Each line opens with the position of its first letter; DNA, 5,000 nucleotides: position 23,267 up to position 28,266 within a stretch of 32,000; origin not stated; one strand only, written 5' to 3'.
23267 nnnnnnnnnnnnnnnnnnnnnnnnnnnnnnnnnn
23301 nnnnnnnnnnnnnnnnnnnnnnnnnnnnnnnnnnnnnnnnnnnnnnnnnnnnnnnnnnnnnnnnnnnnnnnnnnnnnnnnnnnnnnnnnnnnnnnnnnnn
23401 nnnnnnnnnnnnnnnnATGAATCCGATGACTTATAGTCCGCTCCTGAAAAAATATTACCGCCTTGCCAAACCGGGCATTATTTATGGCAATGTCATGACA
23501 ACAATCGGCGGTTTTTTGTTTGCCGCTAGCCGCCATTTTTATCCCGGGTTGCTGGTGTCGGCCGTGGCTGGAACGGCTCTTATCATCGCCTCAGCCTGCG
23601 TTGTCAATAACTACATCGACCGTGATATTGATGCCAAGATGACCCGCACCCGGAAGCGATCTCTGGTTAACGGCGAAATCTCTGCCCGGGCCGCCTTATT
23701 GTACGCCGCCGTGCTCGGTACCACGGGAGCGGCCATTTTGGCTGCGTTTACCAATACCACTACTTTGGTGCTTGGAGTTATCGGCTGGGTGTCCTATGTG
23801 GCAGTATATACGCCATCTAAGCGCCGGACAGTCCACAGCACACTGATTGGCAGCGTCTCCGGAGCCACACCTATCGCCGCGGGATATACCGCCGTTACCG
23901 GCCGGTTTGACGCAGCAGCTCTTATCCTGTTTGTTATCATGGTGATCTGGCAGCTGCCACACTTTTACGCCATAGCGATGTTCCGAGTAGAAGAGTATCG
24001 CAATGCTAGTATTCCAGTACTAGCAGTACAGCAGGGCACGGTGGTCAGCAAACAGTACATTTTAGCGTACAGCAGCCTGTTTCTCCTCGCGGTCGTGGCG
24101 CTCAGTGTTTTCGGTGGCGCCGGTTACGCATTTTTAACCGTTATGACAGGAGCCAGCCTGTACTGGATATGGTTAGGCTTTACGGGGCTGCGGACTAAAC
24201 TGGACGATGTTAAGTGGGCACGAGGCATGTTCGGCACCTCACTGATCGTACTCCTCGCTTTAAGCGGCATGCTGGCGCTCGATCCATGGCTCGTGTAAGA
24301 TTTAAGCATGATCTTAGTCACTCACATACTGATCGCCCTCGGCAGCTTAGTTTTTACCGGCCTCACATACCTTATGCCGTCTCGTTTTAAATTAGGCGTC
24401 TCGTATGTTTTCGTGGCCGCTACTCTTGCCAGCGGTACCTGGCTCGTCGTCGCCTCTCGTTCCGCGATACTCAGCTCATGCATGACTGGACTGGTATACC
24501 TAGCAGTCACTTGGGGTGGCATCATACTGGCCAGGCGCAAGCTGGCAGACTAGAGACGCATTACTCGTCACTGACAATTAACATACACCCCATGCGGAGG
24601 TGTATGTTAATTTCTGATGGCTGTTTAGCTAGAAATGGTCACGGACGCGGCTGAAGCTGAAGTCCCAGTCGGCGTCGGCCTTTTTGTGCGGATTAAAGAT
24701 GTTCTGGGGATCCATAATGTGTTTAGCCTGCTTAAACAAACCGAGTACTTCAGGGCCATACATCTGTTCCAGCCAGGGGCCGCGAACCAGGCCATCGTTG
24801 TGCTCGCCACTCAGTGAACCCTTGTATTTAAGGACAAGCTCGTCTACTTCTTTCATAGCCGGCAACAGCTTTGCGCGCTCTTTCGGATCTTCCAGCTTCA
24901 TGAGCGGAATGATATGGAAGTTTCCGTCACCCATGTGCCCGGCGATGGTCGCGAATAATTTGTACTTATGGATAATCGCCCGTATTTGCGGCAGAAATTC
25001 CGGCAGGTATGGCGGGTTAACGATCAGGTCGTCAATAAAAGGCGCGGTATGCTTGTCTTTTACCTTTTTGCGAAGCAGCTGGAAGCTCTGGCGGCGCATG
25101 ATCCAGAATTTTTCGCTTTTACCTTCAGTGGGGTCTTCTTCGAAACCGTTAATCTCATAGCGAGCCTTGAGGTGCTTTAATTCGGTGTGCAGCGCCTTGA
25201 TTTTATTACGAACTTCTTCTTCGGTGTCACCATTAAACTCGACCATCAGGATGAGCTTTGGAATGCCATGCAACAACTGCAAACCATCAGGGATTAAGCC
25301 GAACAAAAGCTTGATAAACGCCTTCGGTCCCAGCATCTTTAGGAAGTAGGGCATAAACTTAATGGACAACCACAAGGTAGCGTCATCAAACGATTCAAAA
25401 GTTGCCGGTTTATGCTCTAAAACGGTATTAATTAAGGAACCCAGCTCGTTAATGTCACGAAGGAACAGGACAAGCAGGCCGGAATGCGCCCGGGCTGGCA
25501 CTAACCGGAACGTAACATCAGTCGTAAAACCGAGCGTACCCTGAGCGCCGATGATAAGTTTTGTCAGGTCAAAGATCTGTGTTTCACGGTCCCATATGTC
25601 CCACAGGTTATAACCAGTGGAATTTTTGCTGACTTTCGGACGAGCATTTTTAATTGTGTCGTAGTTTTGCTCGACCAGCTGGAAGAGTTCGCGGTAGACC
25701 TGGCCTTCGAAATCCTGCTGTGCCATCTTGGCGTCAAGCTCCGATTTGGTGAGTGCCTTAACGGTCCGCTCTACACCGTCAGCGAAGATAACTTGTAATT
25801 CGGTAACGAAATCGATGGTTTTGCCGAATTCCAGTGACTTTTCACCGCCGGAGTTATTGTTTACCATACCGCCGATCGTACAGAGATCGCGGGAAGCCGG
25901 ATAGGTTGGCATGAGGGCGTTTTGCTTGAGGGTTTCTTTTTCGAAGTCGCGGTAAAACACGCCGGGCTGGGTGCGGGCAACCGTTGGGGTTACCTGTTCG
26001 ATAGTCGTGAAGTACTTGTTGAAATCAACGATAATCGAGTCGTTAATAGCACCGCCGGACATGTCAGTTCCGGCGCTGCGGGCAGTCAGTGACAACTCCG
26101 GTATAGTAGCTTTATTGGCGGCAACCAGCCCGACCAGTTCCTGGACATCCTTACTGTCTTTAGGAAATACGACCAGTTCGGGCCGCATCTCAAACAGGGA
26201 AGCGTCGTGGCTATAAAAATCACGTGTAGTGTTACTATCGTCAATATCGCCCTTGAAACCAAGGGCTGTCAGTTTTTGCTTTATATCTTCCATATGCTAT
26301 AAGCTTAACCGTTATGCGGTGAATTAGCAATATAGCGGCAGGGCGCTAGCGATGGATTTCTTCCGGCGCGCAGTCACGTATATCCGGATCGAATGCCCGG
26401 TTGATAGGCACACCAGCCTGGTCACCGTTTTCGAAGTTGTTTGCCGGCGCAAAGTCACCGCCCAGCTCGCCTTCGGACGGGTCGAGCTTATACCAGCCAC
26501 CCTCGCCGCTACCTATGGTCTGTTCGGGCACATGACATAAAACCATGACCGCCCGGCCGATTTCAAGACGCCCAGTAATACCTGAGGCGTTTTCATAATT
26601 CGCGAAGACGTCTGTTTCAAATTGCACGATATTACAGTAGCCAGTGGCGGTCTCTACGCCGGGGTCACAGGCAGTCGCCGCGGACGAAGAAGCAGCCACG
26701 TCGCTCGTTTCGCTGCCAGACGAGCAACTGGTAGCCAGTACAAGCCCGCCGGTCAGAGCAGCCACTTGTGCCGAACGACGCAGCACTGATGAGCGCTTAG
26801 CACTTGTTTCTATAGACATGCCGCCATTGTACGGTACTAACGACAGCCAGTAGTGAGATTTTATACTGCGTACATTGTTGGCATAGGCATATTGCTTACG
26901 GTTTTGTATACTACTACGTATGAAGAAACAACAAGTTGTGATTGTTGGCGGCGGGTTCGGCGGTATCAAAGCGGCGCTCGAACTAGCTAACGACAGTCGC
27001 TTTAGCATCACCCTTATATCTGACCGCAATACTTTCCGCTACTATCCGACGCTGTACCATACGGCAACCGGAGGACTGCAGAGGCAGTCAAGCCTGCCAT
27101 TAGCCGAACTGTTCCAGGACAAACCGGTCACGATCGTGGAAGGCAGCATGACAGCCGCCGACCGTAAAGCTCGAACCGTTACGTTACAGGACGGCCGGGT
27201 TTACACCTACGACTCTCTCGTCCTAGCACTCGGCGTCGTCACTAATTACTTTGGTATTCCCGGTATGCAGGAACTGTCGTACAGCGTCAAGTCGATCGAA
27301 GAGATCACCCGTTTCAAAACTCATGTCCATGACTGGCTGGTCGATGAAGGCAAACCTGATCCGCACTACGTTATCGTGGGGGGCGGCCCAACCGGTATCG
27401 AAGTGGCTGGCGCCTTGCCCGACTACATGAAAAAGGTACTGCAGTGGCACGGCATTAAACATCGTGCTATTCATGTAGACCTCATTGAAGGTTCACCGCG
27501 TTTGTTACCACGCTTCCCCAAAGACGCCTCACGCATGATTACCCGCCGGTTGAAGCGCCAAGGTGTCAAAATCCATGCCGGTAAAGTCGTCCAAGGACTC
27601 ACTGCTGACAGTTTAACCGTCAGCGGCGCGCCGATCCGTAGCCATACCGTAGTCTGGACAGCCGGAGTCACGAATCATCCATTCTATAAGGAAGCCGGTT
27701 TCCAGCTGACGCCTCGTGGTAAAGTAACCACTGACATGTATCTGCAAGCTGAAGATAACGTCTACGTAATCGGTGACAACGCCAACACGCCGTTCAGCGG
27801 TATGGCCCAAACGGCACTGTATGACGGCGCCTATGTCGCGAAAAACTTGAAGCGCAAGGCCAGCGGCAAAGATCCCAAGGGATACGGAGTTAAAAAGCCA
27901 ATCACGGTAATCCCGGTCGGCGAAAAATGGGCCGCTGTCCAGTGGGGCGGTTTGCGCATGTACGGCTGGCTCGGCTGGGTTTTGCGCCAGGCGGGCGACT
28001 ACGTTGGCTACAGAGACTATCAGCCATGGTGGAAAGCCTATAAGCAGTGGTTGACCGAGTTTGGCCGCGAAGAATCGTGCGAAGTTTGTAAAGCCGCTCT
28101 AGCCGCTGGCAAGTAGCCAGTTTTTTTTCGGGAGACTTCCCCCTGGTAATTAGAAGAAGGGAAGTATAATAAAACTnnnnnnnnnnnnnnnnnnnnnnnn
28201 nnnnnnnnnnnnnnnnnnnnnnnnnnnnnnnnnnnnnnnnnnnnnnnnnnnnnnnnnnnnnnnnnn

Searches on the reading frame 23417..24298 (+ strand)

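Call 36: search_protein_families(library=pfam, proteins=[window:23417-24298:+], max_evalue=0.001)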
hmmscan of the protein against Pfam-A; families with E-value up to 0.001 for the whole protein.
window:23417-24298:+ (293 aa): 1 family
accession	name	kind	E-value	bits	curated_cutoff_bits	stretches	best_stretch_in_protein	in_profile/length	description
PF01040.23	UbiA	-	3.6e-55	187.4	34.2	1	26-272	2-246/250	UbiA prenyltransferase family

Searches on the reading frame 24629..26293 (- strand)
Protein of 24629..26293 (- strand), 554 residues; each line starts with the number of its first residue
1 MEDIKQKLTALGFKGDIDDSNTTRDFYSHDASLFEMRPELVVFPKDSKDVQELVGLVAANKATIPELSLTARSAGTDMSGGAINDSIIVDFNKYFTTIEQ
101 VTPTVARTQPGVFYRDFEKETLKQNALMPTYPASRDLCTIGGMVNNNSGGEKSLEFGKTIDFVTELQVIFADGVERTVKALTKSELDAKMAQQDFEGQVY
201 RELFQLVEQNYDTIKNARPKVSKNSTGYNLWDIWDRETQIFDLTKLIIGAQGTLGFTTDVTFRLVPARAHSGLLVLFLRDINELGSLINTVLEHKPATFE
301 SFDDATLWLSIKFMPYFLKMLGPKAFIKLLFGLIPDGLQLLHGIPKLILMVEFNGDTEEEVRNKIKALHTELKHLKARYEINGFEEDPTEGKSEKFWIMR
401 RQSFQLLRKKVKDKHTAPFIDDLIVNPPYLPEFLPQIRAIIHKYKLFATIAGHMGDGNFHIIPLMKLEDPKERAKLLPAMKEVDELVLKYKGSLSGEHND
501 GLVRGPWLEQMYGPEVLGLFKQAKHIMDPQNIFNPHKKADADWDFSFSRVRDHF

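Call 36: search_protein_families(library=pfam, proteins=[window:24629-26293:-], max_evalue=0.001)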
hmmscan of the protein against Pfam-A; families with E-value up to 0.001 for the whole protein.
window:24629-26293:- (554 aa): 2 families
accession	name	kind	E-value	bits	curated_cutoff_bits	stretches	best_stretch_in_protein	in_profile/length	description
PF02913.24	FAD-oxidase_C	-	4.2e-41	141.7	21.2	1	273-537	7-247/248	FAD linked oxidases, C-terminal domain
PF01565.28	FAD_binding_4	-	2.5e-24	86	26.4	1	38-175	1-135/139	FAD binding domain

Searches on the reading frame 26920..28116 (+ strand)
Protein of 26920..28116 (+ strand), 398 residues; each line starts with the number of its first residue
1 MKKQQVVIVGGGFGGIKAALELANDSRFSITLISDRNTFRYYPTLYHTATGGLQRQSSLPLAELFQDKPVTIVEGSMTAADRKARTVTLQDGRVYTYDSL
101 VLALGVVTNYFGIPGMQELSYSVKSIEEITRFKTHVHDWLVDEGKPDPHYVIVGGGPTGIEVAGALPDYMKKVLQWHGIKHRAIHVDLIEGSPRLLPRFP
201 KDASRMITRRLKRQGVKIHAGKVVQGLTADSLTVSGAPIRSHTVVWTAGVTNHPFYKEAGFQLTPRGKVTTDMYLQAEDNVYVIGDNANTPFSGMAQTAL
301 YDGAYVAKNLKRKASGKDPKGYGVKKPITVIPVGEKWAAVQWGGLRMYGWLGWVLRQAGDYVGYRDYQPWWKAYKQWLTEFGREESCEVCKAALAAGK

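Call 37: search_protein_families(library=pfam, proteins=[window:26920-28116:+], max_evalue=0.001)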
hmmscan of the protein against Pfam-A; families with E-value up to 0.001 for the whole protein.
window:26920-28116:+ (398 aa): 6 families
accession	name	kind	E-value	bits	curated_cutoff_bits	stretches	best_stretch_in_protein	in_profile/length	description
PF07992.20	Pyr_redox_2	-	5.6e-46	157.7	26.1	1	5-290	2-278/291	Pyridine nucleotide-disulphide oxidoreductase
PF00070.33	Pyr_redox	-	1.2e-16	61.4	22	1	149-231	1-70/82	Pyridine nucleotide-disulphide oxidoreductase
PF13454.12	NAD_binding_9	-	2.2e-08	34.7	21.8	0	7-39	1-35/155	FAD-NAD(P)-binding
PF01266.30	DAO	-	1e-07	32.2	27.9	0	6-36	2-31/353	FAD dependent oxidoreductase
PF13738.12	Pyr_redox_3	-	8.3e-06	25.7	30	0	2-106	163-267/305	Pyridine nucleotide-disulphide oxidoreductase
PF13450.12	NAD_binding_8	-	0.00069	20.3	21.9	0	8-37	1-29/68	NAD(P)-binding Rossmann-like domain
